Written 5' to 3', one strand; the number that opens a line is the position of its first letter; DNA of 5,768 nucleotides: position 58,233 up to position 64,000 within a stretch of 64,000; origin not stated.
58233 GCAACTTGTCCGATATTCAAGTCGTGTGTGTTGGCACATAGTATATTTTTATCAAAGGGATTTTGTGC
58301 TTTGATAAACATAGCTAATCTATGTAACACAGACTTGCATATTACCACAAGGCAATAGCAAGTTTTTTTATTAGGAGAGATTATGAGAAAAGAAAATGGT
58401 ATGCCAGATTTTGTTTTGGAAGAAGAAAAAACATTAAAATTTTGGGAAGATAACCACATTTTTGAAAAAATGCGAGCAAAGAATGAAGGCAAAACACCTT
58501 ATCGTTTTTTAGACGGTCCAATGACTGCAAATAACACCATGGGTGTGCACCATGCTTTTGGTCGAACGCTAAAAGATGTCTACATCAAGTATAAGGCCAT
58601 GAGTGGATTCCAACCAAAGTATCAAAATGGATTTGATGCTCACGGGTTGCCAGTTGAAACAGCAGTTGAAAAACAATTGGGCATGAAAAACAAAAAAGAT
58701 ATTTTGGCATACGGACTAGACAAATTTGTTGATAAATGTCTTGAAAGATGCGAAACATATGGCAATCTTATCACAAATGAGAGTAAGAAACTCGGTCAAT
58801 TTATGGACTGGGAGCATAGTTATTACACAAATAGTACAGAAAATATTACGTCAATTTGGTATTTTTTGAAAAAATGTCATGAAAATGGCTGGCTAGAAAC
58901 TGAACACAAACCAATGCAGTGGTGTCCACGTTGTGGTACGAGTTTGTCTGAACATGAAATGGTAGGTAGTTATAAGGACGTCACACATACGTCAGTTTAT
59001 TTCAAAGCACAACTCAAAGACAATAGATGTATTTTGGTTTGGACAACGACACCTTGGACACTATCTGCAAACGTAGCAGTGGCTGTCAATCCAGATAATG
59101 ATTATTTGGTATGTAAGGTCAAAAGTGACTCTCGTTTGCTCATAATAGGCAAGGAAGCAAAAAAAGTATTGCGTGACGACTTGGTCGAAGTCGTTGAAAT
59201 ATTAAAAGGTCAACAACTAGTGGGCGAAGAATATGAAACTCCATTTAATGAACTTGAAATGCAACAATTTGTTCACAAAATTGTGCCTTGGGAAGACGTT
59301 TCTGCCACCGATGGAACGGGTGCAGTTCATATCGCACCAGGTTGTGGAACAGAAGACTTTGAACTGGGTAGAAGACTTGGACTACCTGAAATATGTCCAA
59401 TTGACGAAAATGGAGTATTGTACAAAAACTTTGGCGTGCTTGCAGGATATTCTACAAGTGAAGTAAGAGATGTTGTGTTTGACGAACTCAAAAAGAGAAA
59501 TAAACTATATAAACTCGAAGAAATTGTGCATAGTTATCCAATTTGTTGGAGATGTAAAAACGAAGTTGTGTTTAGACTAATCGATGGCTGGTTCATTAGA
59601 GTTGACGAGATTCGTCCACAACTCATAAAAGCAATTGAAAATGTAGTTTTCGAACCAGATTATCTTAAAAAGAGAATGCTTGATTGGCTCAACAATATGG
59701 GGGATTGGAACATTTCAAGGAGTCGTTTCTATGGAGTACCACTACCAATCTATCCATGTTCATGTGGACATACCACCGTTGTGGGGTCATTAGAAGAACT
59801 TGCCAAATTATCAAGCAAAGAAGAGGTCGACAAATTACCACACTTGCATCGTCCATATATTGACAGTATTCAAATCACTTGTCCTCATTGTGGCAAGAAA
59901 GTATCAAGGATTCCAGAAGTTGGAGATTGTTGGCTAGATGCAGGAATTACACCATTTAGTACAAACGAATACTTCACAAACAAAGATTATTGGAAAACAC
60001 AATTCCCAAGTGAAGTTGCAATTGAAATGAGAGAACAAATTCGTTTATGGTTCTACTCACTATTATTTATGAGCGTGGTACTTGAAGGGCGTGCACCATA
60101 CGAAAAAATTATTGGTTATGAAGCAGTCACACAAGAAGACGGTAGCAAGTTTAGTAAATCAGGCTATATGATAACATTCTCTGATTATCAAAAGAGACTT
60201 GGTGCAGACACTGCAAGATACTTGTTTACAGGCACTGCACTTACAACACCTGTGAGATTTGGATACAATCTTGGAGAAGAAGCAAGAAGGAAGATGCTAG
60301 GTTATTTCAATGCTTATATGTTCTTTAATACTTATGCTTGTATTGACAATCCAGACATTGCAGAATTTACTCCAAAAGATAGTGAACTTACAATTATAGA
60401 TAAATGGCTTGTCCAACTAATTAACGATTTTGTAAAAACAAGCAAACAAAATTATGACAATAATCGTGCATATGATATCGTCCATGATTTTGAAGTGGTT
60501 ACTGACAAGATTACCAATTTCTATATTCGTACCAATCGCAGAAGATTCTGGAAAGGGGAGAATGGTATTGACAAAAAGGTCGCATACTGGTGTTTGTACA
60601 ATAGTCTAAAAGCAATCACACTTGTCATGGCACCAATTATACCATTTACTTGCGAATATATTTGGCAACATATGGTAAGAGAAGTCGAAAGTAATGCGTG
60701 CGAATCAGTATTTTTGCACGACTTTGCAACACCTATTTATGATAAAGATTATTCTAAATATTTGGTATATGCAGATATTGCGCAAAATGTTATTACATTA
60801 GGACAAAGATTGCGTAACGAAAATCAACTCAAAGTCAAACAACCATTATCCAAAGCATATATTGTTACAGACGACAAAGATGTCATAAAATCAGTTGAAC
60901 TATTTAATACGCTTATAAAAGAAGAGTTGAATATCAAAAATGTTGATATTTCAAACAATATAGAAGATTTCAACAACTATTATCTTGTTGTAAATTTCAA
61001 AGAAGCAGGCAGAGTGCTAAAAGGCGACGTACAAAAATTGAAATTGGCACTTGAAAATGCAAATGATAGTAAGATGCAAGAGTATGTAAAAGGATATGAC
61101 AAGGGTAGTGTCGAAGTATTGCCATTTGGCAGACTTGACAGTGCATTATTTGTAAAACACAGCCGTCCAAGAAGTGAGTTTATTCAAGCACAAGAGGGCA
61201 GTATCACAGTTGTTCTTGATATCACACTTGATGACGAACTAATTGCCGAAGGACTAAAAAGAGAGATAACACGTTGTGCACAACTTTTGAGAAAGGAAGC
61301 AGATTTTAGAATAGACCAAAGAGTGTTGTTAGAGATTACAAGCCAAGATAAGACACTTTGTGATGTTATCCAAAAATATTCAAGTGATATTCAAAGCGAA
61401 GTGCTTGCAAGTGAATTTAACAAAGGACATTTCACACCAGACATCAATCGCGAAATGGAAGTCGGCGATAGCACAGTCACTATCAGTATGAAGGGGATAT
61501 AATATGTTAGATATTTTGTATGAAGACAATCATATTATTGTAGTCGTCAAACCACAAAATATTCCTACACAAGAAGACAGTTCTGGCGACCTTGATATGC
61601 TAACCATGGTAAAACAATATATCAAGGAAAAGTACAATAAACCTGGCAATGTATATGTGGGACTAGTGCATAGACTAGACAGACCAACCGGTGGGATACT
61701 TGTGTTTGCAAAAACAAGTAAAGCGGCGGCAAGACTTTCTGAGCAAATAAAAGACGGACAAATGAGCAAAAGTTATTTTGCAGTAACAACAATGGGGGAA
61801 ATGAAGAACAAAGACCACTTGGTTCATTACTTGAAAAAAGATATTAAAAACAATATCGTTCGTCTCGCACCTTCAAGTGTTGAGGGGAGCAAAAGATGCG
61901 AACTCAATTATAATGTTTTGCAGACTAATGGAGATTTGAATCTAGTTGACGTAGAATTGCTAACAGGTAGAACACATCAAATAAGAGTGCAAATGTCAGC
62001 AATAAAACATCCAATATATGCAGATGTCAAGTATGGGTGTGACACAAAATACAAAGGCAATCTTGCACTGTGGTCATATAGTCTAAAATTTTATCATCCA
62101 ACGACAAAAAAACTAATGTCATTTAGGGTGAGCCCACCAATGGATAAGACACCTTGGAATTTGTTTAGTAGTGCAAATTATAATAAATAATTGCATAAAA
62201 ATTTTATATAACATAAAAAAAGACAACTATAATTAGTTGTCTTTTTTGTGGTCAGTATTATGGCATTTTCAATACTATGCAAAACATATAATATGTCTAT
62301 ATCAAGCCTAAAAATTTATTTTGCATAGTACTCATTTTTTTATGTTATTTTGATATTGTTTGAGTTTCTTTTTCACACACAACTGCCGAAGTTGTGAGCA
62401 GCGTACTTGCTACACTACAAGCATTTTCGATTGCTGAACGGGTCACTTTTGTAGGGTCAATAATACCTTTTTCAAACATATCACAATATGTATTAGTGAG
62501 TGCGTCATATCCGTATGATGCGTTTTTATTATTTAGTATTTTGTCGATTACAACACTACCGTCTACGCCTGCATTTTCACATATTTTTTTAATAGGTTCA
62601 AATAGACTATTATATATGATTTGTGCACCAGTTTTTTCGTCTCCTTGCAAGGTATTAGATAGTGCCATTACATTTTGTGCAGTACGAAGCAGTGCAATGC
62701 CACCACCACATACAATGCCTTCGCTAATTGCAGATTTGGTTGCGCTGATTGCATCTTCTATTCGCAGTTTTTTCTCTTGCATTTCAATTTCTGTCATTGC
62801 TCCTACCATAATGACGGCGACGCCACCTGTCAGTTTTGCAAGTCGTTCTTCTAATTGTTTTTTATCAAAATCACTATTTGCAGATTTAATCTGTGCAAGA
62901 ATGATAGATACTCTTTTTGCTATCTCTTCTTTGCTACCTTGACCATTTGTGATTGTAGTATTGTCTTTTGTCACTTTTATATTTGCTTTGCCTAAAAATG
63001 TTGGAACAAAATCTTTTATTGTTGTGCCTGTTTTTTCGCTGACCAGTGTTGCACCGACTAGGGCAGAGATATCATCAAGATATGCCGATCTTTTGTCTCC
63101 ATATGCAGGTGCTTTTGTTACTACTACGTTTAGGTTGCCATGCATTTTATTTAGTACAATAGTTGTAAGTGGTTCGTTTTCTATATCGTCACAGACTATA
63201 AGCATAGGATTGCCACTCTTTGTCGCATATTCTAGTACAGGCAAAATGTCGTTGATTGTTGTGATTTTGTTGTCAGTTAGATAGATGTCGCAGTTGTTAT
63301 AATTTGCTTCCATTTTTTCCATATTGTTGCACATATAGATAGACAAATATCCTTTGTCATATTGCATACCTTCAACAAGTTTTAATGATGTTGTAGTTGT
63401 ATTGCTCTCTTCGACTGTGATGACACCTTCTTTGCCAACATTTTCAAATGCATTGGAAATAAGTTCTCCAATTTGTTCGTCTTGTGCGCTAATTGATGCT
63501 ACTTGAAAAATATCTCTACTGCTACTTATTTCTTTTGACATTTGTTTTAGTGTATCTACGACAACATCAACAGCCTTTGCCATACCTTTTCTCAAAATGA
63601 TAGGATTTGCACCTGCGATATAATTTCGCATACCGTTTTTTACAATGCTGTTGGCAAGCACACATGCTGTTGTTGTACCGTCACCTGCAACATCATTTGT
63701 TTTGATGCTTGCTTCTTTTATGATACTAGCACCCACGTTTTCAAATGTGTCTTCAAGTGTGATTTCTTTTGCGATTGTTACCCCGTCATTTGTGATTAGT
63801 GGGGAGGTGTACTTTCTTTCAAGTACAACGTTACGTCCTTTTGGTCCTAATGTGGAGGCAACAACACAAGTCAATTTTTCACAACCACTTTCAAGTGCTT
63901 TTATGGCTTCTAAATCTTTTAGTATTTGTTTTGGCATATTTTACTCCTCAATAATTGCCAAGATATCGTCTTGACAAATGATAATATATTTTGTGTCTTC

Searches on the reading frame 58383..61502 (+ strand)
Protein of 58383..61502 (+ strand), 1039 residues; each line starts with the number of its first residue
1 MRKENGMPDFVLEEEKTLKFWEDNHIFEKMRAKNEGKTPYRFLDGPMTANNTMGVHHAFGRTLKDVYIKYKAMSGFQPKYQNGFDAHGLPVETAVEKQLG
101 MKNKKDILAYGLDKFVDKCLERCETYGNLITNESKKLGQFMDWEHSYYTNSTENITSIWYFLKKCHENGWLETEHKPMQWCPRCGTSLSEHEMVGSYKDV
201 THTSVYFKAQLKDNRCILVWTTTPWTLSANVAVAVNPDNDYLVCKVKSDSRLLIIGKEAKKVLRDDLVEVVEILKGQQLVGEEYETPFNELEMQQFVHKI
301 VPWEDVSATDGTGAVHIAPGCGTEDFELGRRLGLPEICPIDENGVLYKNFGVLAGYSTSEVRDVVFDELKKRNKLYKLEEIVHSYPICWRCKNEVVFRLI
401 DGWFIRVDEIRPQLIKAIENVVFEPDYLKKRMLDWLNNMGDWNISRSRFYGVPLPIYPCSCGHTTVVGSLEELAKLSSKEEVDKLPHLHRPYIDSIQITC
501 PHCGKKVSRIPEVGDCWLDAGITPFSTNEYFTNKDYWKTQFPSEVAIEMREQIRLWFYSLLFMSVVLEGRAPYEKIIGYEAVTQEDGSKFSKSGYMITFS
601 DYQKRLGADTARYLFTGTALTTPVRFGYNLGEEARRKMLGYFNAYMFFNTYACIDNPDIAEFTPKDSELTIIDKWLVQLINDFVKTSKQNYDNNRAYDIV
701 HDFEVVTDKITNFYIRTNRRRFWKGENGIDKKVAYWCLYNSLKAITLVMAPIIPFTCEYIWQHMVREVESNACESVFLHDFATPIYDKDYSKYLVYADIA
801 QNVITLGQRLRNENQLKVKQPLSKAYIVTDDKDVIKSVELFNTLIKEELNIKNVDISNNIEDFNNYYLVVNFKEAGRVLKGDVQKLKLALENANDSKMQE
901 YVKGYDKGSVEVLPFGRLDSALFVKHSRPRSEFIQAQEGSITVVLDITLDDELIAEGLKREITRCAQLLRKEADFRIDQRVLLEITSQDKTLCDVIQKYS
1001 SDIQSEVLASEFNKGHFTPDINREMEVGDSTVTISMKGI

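Call 59: search_protein_families(library=pfam, proteins=[window:58383-61502:+], max_evalue=0.00001)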
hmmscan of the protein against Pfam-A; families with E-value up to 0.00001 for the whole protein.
window:58383-61502:+ (1039 aa): 4 families
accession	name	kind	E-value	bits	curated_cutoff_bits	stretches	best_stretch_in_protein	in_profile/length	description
PF00133.28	tRNA-synt_1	-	1e-91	308.2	22.7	1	17-621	2-408/414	tRNA synthetases class I (I, L, M and V)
PF19302.4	DUF5915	-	8.4e-27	94.4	27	1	843-1037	2-193/195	Domain of unknown function (DUF5915)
PF08264.19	Anticodon_1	-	1.7e-23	83.6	25.1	1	673-824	1-146/148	Anticodon-binding domain of tRNA ligase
PF09334.17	tRNA-synt_1g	-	2.9e-11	43.2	20.1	0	385-455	166-238/391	tRNA synthetases class I (M)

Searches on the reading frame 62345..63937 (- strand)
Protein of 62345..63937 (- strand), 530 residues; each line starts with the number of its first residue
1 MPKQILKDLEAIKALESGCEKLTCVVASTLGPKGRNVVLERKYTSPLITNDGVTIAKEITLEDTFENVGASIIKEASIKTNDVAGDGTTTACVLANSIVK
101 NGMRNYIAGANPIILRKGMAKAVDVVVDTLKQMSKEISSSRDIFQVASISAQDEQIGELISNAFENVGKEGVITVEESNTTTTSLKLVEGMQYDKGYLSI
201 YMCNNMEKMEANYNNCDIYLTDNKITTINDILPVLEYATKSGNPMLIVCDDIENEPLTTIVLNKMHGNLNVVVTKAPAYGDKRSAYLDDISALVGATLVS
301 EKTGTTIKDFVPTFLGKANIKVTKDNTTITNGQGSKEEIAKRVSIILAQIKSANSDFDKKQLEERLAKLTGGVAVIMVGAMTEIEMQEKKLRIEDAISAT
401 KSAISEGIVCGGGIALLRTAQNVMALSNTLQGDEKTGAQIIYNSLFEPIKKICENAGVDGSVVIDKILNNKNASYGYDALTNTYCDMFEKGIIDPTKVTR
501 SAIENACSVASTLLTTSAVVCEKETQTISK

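Call 59: search_protein_families(library=pfam, proteins=[window:62345-63937:-], max_evalue=0.00001)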
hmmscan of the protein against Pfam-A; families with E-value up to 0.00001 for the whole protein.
window:62345-63937:- (530 aa): 1 family
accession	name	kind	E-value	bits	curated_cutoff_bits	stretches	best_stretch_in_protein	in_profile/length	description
PF00118.29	Cpn60_TCP1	-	2.9e-67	227.9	34.3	1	23-523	2-489/490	TCP-1/cpn60 chaperonin family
